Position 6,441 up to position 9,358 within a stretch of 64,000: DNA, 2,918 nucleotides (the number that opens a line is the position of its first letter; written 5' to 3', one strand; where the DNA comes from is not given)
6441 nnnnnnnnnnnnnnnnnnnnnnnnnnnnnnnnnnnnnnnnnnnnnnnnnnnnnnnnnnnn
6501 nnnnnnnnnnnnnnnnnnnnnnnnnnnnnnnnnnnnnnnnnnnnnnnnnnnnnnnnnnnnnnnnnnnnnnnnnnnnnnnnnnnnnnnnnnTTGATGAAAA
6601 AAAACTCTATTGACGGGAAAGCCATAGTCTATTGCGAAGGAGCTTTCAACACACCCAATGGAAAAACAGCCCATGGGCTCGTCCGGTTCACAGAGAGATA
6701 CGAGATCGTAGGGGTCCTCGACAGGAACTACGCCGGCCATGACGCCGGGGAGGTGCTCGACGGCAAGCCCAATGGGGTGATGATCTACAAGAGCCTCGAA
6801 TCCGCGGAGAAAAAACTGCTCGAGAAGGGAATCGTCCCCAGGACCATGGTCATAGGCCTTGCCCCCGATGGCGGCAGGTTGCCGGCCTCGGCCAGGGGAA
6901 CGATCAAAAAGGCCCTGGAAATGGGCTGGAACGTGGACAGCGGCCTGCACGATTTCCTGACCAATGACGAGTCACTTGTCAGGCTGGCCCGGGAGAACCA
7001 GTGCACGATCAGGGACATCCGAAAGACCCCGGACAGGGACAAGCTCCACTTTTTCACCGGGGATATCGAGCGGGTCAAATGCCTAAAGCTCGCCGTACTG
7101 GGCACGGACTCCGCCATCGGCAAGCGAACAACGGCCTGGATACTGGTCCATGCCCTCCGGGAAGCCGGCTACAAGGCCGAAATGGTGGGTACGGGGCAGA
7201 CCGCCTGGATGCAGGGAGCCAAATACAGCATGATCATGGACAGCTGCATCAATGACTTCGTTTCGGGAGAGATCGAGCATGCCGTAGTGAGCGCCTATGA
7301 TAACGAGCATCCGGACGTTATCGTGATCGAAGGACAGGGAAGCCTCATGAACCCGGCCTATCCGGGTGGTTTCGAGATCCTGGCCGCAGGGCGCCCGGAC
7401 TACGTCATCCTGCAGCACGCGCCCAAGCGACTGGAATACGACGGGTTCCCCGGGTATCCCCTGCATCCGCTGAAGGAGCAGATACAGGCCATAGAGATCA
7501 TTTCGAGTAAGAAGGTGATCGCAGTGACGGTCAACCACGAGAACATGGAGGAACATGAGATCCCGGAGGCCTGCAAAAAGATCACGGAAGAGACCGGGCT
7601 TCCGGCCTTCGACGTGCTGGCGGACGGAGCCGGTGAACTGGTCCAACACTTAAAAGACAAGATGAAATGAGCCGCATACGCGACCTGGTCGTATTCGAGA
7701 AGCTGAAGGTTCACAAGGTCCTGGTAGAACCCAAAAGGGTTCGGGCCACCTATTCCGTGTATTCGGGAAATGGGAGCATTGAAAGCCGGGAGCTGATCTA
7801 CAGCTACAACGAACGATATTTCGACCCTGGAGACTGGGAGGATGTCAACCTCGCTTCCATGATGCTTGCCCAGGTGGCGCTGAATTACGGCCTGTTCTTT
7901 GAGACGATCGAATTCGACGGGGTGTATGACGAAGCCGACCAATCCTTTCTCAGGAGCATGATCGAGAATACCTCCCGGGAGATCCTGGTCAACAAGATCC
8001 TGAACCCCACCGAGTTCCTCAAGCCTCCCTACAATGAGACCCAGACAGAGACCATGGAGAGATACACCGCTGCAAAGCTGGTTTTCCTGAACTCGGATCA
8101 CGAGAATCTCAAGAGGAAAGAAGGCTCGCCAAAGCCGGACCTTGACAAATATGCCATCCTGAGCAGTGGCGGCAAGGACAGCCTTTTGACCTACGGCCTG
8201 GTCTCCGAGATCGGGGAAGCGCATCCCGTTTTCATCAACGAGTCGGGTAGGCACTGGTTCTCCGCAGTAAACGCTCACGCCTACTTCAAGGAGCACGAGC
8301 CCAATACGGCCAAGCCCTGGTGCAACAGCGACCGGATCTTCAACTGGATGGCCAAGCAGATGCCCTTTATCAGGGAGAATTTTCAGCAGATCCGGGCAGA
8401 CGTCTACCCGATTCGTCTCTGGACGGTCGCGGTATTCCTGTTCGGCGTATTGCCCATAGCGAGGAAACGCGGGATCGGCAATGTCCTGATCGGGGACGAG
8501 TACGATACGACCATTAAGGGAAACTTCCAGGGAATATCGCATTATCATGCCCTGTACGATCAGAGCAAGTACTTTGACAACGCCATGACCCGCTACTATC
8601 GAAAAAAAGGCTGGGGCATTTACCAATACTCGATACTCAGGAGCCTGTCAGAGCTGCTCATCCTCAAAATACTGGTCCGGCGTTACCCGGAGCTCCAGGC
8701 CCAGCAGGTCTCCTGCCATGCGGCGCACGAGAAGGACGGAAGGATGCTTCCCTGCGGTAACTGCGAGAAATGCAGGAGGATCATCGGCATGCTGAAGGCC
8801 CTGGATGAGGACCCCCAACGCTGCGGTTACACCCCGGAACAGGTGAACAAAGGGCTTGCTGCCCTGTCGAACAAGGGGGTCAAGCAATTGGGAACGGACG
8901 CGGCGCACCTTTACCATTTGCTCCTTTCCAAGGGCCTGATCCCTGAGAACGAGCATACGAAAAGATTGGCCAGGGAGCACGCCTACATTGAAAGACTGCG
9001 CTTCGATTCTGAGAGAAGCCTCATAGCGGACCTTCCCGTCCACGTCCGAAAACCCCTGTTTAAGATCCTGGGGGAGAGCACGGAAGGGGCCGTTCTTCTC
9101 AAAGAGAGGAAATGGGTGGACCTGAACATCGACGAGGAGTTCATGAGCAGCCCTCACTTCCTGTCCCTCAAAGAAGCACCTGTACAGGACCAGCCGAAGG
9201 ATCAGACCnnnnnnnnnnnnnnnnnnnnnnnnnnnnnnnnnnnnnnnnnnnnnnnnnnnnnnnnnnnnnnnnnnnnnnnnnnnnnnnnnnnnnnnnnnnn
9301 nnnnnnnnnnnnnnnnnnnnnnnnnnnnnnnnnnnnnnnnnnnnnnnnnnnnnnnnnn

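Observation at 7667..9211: Orphan MurL-like adenylating protein outside a mur cluster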

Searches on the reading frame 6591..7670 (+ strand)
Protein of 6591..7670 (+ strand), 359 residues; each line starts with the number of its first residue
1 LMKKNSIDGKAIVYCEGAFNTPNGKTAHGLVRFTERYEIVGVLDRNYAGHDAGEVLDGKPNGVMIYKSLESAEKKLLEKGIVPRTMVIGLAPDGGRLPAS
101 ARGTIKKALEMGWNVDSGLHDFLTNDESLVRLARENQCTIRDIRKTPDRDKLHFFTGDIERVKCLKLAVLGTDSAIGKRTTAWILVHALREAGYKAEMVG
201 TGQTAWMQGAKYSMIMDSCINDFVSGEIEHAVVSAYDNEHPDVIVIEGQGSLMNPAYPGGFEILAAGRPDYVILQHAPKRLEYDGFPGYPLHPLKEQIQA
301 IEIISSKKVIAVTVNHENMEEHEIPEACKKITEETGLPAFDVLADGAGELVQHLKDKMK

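Call 4: search_protein_families(library=pfam, proteins=[window:6591-7670:+], max_evalue=0.01)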
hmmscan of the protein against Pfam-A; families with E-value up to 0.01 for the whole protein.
window:6591-7670:+ (359 aa): 2 families
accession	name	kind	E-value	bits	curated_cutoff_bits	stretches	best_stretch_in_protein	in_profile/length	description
PF07755.17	DUF1611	-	6.2e-67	225.3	25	1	154-351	2-201/201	Domain of unknown function (DUF1611_C) P-loop domain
PF17396.8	DUF1611_N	-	2.6e-23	82.6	22.6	1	46-145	2-94/95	Domain of unknown function (DUF1611_N) Rossmann-like domain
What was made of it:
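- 6591..7670 (+): Second operon gene: a DUF1611 protein, DgcN-like (359 aa; the probable start is the ATG at 6594). Pfam DUF1611_N and DUF1611 (call 4).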

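Call 5: search_protein_families(library=ncbifam, proteins=[window:6591-7670:+], max_evalue=0.01)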
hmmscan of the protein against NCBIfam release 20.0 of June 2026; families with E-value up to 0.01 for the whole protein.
window:6591-7670:+ (359 aa): 2 families
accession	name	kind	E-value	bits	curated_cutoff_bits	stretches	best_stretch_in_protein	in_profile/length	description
NF041892.1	DgcN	equivalog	3.5e-48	164.3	480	1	84-354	58-326/326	N-acetyltransferase DgcN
TIGR00347.1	bioD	equivalog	0.0032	17.6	83.3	0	169-206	2-39/166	dethiobiotin synthase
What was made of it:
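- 6591..7670 (+): NCBIfam DgcN at 164 bits, below its cut-off of 480 (call 5).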

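Call 77: search_protein_families(library=padloc, proteins=[window:6591-7670:+], max_evalue=0.01)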
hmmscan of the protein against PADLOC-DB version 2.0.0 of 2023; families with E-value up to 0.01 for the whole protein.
window:6591-7670:+ (359 aa): 0 families
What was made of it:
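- On QatC/Cap9 defence enzymes: No PADLOC hit (call 77).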

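Call 89: search_solved_structures(query=window:6591-7670:+, max_evalue=0.001)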
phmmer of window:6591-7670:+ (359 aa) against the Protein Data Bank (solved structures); distinct sequences matched with E-value up to 0.001: 3.
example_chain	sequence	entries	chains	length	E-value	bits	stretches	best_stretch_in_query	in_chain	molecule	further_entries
2g0t_A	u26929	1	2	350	7.3e-40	140.4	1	12-311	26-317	conserved hypothetical protein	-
2obn_A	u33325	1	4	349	2.3e-39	138.7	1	11-351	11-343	Hypothetical protein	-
7xrj_A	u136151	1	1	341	1e-32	116.9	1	79-354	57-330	Putative NAD-dependent epimerase/dehydratase family protein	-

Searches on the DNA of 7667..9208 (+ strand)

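Call 68: search_rna_families(sources=[L006, L016, L055, L060, L068, L070, L083], threshold=gathering)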
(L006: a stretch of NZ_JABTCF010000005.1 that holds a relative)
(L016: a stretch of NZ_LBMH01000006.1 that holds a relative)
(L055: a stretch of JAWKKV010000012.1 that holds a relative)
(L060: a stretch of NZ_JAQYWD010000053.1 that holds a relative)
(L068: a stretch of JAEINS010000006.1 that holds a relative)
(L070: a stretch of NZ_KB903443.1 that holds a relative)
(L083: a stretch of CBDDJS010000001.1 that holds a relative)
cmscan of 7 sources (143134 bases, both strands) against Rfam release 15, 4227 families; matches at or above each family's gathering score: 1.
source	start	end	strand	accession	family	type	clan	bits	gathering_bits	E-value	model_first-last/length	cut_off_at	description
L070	2635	2707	+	RF00005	tRNA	Gene; tRNA;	CL00001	62.2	29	1e-10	1-71/71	no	tRNA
